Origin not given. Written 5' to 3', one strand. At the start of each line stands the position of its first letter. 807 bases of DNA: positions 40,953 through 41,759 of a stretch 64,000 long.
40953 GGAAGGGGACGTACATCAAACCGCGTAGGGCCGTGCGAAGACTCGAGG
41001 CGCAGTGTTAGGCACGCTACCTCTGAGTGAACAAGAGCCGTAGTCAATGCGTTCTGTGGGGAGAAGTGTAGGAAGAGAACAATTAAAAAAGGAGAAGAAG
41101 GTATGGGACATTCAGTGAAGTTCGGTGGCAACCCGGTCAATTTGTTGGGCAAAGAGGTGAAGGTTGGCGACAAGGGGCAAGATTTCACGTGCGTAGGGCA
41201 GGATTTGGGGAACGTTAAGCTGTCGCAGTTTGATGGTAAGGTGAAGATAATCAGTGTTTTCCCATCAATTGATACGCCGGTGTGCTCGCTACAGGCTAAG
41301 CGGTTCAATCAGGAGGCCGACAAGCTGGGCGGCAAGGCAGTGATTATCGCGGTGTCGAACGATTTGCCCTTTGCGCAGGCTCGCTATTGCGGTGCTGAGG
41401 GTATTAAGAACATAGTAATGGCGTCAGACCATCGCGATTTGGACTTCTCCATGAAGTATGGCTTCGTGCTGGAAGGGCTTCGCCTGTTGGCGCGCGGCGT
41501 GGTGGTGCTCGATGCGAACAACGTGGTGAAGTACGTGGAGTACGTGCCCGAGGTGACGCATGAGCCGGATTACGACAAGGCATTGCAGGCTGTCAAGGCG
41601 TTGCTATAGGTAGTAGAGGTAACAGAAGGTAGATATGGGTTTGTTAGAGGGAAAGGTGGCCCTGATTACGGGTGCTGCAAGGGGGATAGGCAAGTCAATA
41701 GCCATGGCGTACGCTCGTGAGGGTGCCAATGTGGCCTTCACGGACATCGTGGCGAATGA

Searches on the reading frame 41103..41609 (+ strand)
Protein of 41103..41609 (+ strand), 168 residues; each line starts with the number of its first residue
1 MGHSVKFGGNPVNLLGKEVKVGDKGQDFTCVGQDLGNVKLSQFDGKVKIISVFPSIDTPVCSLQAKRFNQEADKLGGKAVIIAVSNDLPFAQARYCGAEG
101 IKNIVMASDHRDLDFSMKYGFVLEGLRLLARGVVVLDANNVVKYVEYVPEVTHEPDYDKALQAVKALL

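Call 13: search_protein_families(library=pfam, proteins=[window:41103-41609:+], max_evalue=0.001)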
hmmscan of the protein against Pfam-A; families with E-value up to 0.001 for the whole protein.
window:41103-41609:+ (168 aa): 2 families
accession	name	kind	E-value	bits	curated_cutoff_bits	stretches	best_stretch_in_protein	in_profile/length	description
PF08534.16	Redoxin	-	2.5e-29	102.4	26.6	1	20-161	1-148/148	Redoxin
PF00578.27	AhpC-TSA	-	5e-17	62.4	26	1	21-145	1-124/124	AhpC/TSA family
